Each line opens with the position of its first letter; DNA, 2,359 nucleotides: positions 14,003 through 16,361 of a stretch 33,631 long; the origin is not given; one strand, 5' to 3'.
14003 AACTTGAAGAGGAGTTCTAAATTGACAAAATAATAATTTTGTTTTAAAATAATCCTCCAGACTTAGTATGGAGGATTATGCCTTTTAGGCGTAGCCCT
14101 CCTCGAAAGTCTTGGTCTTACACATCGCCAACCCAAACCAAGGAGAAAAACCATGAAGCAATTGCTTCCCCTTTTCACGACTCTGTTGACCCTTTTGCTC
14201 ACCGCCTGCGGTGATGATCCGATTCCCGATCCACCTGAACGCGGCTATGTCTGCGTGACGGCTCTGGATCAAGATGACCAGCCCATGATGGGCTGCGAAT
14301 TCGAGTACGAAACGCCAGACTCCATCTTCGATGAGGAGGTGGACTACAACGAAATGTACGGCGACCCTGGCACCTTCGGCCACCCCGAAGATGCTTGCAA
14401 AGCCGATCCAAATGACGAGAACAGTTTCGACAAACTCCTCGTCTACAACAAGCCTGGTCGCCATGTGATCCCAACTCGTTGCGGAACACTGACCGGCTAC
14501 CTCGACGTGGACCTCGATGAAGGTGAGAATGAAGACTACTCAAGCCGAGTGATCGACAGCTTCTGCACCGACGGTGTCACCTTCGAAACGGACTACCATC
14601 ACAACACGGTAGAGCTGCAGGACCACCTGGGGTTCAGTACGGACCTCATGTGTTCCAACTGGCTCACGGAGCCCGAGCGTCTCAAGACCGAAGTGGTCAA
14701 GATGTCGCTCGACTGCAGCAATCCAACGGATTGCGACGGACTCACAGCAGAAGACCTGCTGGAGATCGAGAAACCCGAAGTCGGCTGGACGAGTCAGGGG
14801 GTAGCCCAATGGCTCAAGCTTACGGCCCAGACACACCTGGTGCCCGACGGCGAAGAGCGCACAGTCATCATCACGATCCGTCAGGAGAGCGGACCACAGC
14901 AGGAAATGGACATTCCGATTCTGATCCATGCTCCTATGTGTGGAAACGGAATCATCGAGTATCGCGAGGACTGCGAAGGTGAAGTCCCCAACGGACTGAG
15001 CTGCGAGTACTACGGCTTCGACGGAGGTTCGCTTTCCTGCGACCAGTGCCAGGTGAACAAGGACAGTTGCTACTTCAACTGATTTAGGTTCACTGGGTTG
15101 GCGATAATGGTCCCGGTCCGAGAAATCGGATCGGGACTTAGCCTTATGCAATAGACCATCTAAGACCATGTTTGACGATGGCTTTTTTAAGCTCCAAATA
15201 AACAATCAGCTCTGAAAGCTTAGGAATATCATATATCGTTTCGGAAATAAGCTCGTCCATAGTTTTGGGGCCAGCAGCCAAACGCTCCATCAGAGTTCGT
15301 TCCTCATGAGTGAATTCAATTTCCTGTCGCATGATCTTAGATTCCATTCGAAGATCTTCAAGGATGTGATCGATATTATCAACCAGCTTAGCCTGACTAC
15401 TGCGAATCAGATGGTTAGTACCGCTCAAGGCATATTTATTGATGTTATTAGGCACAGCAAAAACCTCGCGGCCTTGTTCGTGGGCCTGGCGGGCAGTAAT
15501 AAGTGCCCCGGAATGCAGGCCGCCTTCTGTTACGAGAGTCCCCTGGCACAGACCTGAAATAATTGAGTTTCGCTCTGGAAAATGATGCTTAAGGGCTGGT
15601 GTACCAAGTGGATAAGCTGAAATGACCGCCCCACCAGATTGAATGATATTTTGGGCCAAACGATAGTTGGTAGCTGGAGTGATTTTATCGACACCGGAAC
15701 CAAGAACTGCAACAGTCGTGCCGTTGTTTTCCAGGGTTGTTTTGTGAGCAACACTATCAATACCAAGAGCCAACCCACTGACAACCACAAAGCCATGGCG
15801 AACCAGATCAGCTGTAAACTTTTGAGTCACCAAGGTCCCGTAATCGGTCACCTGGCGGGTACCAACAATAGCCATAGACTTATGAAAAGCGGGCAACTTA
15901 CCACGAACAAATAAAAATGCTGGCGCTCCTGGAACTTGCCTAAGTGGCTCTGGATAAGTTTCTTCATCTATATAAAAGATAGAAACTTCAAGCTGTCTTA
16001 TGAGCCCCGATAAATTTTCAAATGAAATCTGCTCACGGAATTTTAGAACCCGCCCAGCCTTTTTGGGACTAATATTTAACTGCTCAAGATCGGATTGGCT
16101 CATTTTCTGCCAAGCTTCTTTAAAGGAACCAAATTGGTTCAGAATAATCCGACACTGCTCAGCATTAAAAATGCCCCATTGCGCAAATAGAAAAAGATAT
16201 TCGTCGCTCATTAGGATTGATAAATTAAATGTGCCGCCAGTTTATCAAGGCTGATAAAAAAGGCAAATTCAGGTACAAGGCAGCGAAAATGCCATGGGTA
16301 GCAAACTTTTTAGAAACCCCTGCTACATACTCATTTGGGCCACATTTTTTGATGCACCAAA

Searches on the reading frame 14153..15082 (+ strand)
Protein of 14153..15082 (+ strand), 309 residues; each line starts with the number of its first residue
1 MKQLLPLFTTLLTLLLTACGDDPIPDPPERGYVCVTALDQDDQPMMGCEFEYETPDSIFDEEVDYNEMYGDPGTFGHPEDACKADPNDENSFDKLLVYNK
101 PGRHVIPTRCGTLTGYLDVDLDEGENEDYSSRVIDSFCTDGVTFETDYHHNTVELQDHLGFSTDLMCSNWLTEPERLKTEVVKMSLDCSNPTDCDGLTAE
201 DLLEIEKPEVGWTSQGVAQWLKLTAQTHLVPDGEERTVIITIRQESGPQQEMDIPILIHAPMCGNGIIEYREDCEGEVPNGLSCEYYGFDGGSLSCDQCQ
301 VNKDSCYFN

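Call 6: search_protein_families(library=pfam, proteins=[window:14153-15082:+], max_evalue=0.1)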
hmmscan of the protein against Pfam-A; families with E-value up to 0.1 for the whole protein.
window:14153-15082:+ (309 aa): 0 families

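Call 8: search_protein_families(library=ncbifam, proteins=[window:14153-15082:+], max_evalue=1)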
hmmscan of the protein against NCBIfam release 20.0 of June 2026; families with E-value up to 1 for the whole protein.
window:14153-15082:+ (309 aa): 1 family
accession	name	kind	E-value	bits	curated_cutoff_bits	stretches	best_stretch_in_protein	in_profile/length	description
NF047847.2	SS_mature_LptM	equivalog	0.095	12.8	27.7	1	1-20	1-21/31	LPS translocon maturation chaperone LptM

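Call 9: find_homologous_proteins(query=window:14153-15082:+)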
Query window:14153-15082:+ (309 aa): 5 proteins with E <= 0.001 among 789 candidates.
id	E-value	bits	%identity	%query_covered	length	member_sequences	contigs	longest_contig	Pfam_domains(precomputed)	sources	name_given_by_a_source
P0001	5.9e-215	731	100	100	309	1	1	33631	-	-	-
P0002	1.6e-139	483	68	99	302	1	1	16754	-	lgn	-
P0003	1.3e-118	414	57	99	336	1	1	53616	-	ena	-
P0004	1.1e-95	339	53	99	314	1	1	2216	-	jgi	jgi:hypothetical protein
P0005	1.8e-91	325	50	99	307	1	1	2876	-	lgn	-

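Call 11: find_encoding_contigs(protein=P0002, flank=10000, max_places=3)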
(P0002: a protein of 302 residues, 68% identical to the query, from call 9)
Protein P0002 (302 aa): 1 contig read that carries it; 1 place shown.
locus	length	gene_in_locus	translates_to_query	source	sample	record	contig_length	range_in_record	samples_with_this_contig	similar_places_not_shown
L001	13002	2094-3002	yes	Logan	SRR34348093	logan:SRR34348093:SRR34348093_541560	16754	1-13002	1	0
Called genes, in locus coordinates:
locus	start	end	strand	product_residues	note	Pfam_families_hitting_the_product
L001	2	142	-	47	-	?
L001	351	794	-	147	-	PF00912:Transgly (weak)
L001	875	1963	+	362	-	-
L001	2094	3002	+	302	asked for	-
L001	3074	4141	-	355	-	PF02481:DNA_processg_A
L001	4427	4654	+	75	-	-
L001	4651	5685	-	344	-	PF00586:AIRS, PF02769:AIRS_C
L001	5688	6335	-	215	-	PF00005:ABC_tran, PF02463:SMC_N (faint), PF13304:AAA_21 (faint)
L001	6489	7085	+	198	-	PF18955:DUF5698, PF10035:DUF2179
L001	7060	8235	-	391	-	PF01204:Trehalase, PF22422:MGH1-like_GH, PF01204:Trehalase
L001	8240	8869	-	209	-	PF00834:Ribul_P_3_epim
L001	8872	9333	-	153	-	PF02502:LacAB_rpiB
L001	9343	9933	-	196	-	PF00226:DnaJ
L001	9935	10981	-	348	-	PF02912:Phe_tRNA-synt_N, PF01409:tRNA-synt_2d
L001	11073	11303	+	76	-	-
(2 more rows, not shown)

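Call 12: find_encoding_contigs(protein=P0003, flank=10000, max_places=3)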
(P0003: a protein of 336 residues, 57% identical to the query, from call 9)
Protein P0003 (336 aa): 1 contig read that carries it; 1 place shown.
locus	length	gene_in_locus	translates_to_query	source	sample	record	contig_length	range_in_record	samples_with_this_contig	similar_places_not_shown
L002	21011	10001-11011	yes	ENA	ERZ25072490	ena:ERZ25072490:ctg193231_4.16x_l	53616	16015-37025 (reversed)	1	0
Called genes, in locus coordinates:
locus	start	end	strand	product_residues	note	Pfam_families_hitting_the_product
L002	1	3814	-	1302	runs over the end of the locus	PF04997:RNA_pol_Rpb1_1, PF00623:RNA_pol_Rpb1_2, PF04983:RNA_pol_Rpb1_3, PF05000:RNA_pol_Rpb1_4, PF04998:RNA_pol_Rpb1_5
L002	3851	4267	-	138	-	PF00436:SSB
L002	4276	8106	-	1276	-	PF04563:RNA_pol_Rpb2_1, PF04561:RNA_pol_Rpb2_2, PF04565:RNA_pol_Rpb2_3, PF10385:RNA_pol_Rpb2_45, PF00562:RNA_pol_Rpb2_6, PF04560:RNA_pol_Rpb2_7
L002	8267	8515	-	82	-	PF00912:Transgly (weak)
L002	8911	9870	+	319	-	-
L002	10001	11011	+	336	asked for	-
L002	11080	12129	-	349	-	PF02481:DNA_processg_A, PF17782:WHD_DprA (weak)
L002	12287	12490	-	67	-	-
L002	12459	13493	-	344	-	PF00586:AIRS, PF02769:AIRS_C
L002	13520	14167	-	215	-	PF00005:ABC_tran, PF02463:SMC_N (faint), PF13304:AAA_21 (faint)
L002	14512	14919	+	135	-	PF10035:DUF2179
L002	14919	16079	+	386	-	PF07690:MFS_1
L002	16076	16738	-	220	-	PF00834:Ribul_P_3_epim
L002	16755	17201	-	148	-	PF02502:LacAB_rpiB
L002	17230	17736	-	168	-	PF00226:DnaJ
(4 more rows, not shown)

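Call 14: find_encoding_contigs(protein=P0004, flank=5000, max_places=3)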
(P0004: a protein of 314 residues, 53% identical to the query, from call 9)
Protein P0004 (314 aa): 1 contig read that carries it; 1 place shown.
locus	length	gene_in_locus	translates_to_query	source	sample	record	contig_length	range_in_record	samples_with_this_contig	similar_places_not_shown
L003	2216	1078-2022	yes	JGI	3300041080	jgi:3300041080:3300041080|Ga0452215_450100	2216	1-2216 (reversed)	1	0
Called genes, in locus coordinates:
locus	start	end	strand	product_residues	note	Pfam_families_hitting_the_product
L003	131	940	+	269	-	-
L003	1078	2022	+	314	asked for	-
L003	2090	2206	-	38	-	-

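Call 15: find_encoding_contigs(protein=P0005, flank=5000, max_places=3)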
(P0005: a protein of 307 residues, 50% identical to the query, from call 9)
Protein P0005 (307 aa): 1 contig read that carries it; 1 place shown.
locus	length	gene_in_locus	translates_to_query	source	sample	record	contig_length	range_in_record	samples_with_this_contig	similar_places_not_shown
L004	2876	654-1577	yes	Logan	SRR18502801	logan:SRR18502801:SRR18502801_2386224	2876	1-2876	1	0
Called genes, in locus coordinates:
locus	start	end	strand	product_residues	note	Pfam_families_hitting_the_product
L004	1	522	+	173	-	?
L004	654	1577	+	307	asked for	-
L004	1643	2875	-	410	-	?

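Call 23: find_related_loci(query=A1, collection=genome_contigs, flank=6000)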
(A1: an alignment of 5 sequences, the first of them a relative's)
Query A1 (309 aa) in genome_contigs; peptide patterns used: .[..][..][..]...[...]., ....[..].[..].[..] (x = any residue, [..] = any of these).
20 stretches matched a pattern, but none encodes a relative of the query by tblastn (E <= 1e-3).

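Call 32: search_protein_representatives(alignment_id=A1)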
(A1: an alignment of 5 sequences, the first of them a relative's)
Query: 5 sequences, 302 profile positions. Proteins with E-value up to 0.001 (for the whole library): 3491; up to 1e-10: 1087; up to 1e-30: 88. The best 150 are listed.
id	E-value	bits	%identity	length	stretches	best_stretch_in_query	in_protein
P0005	4.6e-162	554.9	-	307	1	1-301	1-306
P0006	1.1e-110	386.2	-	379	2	3-301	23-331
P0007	1.1e-82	294.1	-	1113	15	255-301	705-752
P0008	2.3e-79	283.3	-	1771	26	252-298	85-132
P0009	8.7e-67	242.0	-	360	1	7-298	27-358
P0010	2.1e-66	240.7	-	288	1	10-259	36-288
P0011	4.2e-66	239.7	-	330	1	3-301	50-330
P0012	9.1e-66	238.6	-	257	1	1-252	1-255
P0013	3.3e-64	233.5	-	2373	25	254-300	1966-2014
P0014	3.6e-63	230.1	-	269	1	2-253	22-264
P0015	7.7e-62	225.7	-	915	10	252-301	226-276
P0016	1.2e-61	225.1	-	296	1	1-300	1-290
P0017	1.2e-59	218.6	-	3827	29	254-298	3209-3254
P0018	4.4e-57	210.1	-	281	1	45-299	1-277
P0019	2.1e-56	207.9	-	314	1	24-253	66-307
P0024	3.4e-51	190.8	-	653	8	252-299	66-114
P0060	7.4e-37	143.7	-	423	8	253-298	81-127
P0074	1.4e-33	133.0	-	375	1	30-239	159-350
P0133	2.0e-27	112.7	-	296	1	1-250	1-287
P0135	2.1e-27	112.6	-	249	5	254-300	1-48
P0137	2.9e-27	112.2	-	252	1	1-252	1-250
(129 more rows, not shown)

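Call 34: find_encoding_contigs(protein=P0006, flank=6000, max_places=3)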
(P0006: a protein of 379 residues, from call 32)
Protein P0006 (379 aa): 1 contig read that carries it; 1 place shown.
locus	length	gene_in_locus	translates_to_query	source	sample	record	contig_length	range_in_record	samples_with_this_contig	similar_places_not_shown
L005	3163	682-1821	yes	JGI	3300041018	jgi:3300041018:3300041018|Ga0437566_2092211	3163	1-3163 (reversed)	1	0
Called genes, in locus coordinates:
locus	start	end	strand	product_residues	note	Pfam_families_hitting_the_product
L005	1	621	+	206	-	?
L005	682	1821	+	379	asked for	-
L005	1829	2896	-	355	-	PF02481:DNA_processg_A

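Call 36: find_encoding_contigs(protein=P0074, flank=8000, max_places=2)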
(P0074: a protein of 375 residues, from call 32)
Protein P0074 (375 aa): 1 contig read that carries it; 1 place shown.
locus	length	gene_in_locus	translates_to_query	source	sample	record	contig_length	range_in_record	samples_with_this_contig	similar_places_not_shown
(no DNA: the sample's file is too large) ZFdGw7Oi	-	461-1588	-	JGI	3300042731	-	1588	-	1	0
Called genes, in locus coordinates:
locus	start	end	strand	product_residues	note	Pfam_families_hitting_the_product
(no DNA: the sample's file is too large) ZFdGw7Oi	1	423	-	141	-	?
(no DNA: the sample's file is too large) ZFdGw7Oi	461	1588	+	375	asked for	?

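Call 37: find_encoding_contigs(protein=P0133, flank=8000, max_places=2)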
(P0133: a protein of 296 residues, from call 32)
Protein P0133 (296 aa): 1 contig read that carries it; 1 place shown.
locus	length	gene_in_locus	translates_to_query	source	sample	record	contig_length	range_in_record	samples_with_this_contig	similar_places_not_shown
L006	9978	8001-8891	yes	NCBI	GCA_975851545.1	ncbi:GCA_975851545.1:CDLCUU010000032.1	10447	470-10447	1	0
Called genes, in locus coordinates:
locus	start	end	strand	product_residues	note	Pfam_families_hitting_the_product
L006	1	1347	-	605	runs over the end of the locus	?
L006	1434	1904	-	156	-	PF00436:SSB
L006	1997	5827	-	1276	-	PF04563:RNA_pol_Rpb2_1, PF04561:RNA_pol_Rpb2_2, PF04565:RNA_pol_Rpb2_3, PF10385:RNA_pol_Rpb2_45, PF00562:RNA_pol_Rpb2_6, PF04560:RNA_pol_Rpb2_7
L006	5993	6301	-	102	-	PF00912:Transgly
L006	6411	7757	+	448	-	-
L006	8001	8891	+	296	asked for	-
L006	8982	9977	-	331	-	?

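Call 38: find_encoding_contigs(protein=P0012, flank=8000, max_places=2)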
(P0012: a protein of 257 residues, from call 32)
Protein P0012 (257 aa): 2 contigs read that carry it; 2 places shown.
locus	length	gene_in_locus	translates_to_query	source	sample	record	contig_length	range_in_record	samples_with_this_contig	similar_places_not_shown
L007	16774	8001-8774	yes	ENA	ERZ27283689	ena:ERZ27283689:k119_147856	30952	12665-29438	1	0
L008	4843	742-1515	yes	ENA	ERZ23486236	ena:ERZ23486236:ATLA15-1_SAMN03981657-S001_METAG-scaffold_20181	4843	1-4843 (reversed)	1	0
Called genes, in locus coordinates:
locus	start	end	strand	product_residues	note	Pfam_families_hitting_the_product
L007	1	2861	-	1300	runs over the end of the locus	PF04997:RNA_pol_Rpb1_1, PF00623:RNA_pol_Rpb1_2, PF04983:RNA_pol_Rpb1_3, PF05000:RNA_pol_Rpb1_4, PF04998:RNA_pol_Rpb1_5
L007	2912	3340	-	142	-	PF00436:SSB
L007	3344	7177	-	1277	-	PF04563:RNA_pol_Rpb2_1, PF04561:RNA_pol_Rpb2_2, PF04565:RNA_pol_Rpb2_3, PF10385:RNA_pol_Rpb2_45, PF00562:RNA_pol_Rpb2_6, PF04560:RNA_pol_Rpb2_7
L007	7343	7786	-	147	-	PF00912:Transgly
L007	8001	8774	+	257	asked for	-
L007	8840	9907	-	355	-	PF02481:DNA_processg_A, PF17782:WHD_DprA (weak)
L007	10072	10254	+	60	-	-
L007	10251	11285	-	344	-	PF00586:AIRS, PF02769:AIRS_C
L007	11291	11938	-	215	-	PF02463:SMC_N (weak), PF00005:ABC_tran, PF13304:AAA_21 (weak)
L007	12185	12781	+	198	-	PF18955:DUF5698, PF10035:DUF2179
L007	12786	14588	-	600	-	PF19291:TREH_N, PF00723:Glyco_hydro_15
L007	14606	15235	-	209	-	PF00834:Ribul_P_3_epim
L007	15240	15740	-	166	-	PF02502:LacAB_rpiB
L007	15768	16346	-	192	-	PF00226:DnaJ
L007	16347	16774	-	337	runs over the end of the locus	PF02912:Phe_tRNA-synt_N, PF01409:tRNA-synt_2d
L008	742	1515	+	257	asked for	-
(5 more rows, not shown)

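Call 52: find_related_loci(query=A5, collection=metagenome_contigs, flank=4000)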
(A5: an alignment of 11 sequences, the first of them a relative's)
Query A5 (309 aa) in metagenome_contigs; peptide patterns used: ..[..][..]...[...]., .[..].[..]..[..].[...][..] (x = any residue, [..] = any of these).
41 stretches matched a pattern, but none encodes a relative of the query by tblastn (E <= 1e-3).

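Call 53: find_related_loci(query=A5, collection=genome_contigs, flank=5000)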
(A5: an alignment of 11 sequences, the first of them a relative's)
Query A5 (309 aa) in genome_contigs; peptide patterns used: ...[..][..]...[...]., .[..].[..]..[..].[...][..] (x = any residue, [..] = any of these).
24 stretches matched a pattern, but none encodes a relative of the query by tblastn (E <= 1e-3).

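Call 55: search_protein_families(library=pfam, proteins=[P0007, P0024, P0060, P0135], max_evalue=0.01)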
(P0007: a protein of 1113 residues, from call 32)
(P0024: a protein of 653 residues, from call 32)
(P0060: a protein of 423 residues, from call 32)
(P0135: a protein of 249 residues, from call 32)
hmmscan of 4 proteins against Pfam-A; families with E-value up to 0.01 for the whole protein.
P0007 (1113 aa): 1 family
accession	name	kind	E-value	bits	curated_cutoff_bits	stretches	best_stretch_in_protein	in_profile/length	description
PF13948.11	DUF4215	-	7.3e-20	71.4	27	3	1078-1109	17-46/47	Domain of unknown function (DUF4215)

P0024 (653 aa): 2 families
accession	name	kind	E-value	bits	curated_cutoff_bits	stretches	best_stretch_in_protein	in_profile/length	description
PF11617.13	Cu-binding_MopE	-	2e-07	31.6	27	1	12-42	1-30/30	Putative metal-binding motif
PF13405.12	EF-hand_6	-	0.0013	18.7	25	0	563-573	7-17/30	EF-hand domain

P0060 (423 aa): 1 family
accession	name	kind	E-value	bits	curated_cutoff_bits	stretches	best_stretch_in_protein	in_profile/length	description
PF13948.11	DUF4215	-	0.00013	22.6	27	0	166-206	3-43/47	Domain of unknown function (DUF4215)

P0135 (249 aa): 1 family
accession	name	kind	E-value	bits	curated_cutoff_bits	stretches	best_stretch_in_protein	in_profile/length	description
PF13948.11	DUF4215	-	3.3e-07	30.9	27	1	85-120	2-39/47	Domain of unknown function (DUF4215)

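Call 60: predict_structure(alignment_id=A4)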
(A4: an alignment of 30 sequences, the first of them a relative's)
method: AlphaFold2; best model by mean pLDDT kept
length: 309 residues; sequences in the alignment: 30
mean_pLDDT: 82.5   pTM: 0.73
mean pLDDT of the five models: 82.5, 82.3, 81.3, 81.2, 81.0
residues with pLDDT >= 90: 188; 70-90: 54; 50-70: 24; < 50: 43
segments of 3 or more residues with pLDDT < 50: 264-282, 288-309
pLDDT, mean of each block of 10 residues (from residue 1): 65 70 87 95 94 95 92 79 83 91 98 97 96 97 92 96 96 96 91 74 95 93 93 90 95 94 46 42 48 34 39
secondary structure, 60 per line:
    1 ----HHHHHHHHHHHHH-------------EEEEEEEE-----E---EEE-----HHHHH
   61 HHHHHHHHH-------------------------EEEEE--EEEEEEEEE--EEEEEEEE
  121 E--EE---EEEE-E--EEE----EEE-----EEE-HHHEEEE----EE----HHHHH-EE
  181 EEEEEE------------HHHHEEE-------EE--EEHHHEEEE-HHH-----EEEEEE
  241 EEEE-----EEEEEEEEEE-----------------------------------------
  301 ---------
elements in order: H5-17 E31-38 E48-50 H56-69 E95-99 E102-110 E113-121 E129-132 E137-139 E144-146 E152-154 E159-162 H173-177 E179-186 H199-202 E203-205 E222-225 E235-244 E250-259

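Call 64: fold_search(model_id=the predicted structure, library=pdb)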
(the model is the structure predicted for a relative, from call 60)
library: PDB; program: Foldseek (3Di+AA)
matches with E <= 10: 1097; with E <= 0.001: 1
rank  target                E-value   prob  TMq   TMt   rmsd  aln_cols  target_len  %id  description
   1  4uid_A                8.1e-05  1.00  0.19  0.27  15.1       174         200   13  Crystal structure of the S-layer protein SbsC domains 4 and 5 (released 2016-04-13)
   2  3kpt_B                1.3e-03  0.72  0.22  0.20  13.1       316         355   12  Crystal structure of BcpA, the major pilin subunit of Bacillus cereus (released 2009-11-24)
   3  3kpt_A                1.3e-03  0.69  0.20  0.18  14.6       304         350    8  Crystal structure of BcpA, the major pilin subunit of Bacillus cereus (released 2009-11-24)
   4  1ynt_F                1.5e-03  0.87  0.19  0.23  14.5       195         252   13  Structure of the monomeric form of T. gondii SAG1 surface antigen bound to a human Fab (released 2005-12-27)
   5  5t9t_A                2.3e-03  0.84  0.23  0.15  15.1       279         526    8  Protocadherin Gamma B2 extracellular cadherin domains 1-5 (released 2016-10-19)
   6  5t9t_B                2.8e-03  0.82  0.23  0.15  15.1       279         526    6  Protocadherin Gamma B2 extracellular cadherin domains 1-5 (released 2016-10-19)
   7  3q2v_B                4.0e-03  0.75  0.20  0.15  14.5       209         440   10  Crystal structure of mouse E-cadherin ectodomain (released 2011-04-06)
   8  6vft_D                4.4e-03  0.87  0.22  0.17  15.1       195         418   11  Crystal structure of human delta protocadherin 17 EC1-EC4 (released 2020-03-11)
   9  5szo_A                4.7e-03  0.77  0.21  0.16  14.1       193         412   12  Protocadherin Gamma B7 extracellular cadherin domains 1-4 P41212 crystal form (released 2016-10-19)
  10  5dzx_B                5.0e-03  0.84  0.20  0.16  14.6       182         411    9  Protocadherin beta 6 extracellular cadherin domains 1-4 (released 2016-05-04)
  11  1kzq_A                5.0e-03  0.82  0.21  0.24  13.1       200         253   12  crystal structure of a parasite protein (released 2002-07-31)
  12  1l3w                  5.3e-03  0.51  0.20  0.14  16.5       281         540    8  C-cadherin Ectodomain (released 2002-04-26)
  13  6vft_A                5.9e-03  0.82  0.22  0.17  14.1       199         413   12  Crystal structure of human delta protocadherin 17 EC1-EC4 (released 2020-03-11)
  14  5szo_B                6.2e-03  0.72  0.21  0.16  14.5       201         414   12  Protocadherin Gamma B7 extracellular cadherin domains 1-4 P41212 crystal form (released 2016-10-19)
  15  7sz8_B                6.2e-03  0.54  0.19  0.15  16.6       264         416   10  Crystal structure of human CELSR1 EC4-7 (released 2022-12-14)
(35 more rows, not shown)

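Call 83: find_encoding_contigs(protein=P0137, flank=5000, max_places=2)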
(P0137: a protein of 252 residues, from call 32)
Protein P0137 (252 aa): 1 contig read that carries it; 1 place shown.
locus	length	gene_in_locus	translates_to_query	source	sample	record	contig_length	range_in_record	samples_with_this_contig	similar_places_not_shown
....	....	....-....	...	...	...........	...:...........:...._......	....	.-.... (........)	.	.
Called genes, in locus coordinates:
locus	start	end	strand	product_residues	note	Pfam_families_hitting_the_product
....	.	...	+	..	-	?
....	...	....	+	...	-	-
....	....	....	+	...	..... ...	-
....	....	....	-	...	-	?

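Call 84: find_encoding_contigs(protein=P0016, flank=5000, max_places=2)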
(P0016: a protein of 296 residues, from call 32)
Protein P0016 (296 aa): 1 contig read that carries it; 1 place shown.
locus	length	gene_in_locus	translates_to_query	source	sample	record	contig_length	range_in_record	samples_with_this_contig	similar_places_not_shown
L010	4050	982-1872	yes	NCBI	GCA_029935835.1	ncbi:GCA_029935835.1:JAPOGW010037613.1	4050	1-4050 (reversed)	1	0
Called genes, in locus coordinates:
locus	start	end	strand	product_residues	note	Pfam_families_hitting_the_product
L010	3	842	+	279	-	?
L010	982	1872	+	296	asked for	-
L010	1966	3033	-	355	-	PF02481:DNA_processg_A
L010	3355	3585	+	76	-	-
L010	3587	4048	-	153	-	?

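Call 98: find_encoding_contigs(protein=P0007, flank=4000, max_places=2)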
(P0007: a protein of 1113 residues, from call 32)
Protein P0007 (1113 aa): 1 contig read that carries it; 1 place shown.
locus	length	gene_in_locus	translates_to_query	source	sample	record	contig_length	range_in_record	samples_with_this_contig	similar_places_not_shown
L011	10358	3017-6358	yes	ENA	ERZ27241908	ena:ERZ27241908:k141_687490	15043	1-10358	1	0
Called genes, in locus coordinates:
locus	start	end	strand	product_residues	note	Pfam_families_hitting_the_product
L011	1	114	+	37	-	?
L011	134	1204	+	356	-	-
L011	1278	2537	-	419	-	PF04015:DUF362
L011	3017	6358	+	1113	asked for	PF13948:DUF4215 (weak)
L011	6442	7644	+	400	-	PF00817:IMS, PF11798:IMS_HHH (weak), PF11799:IMS_C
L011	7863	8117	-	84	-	-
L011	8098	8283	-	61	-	-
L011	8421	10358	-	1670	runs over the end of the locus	-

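Call 101: find_homologous_proteins(query=A10, max_evalue=0.00001)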
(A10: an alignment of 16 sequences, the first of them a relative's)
Query A10 (16 sequences) (257 aa, profile of the alignment): 4 proteins with E <= 0.00001 among 2152 candidates.
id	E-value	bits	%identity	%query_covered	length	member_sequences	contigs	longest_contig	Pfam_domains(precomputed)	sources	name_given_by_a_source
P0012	1.2e-85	305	100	100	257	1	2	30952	-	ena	-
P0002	4.2e-73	264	38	92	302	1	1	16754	-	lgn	-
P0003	6.0e-71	257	43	92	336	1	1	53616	-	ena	-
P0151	1.8e-67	245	27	95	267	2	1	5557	-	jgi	-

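Call 102: find_encoding_contigs(protein=P0010, flank=5000, max_places=2)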
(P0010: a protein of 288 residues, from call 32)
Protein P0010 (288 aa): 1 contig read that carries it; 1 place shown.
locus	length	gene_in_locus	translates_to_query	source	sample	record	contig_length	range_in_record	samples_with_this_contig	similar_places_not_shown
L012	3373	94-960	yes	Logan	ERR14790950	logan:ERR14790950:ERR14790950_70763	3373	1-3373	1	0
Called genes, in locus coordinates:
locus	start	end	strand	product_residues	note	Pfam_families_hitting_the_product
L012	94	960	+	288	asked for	-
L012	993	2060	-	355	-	PF02481:DNA_processg_A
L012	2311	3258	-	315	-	PF13489:Methyltransf_23, PF01209:Ubie_methyltran (weak), PF13847:Methyltransf_31, PF08241:Methyltransf_11, PF08242:Methyltransf_12, PF13649:Methyltransf_25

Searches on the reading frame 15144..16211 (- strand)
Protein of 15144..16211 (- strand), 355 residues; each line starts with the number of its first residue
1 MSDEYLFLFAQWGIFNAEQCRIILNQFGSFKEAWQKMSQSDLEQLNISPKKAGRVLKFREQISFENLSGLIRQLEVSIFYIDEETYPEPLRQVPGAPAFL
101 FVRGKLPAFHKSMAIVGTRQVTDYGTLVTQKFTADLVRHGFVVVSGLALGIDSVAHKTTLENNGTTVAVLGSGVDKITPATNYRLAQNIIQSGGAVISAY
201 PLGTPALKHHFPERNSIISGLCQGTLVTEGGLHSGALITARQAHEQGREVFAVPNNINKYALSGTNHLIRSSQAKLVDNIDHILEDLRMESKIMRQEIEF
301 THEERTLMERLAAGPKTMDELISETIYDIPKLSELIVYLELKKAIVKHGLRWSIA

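Call 6: search_protein_families(library=pfam, proteins=[window:15144-16211:-], max_evalue=0.1)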
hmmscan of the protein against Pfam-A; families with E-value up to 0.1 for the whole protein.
window:15144-16211:- (355 aa): 2 families
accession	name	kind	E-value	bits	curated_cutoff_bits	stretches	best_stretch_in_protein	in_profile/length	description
PF02481.21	DNA_processg_A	-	4.5e-72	242.1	29.6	1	72-277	3-210/212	DNA recombination-mediator protein A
PF17782.7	DprA_WH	-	0.00015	22.1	22.9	1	301-348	11-58/61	DprA winged helix domain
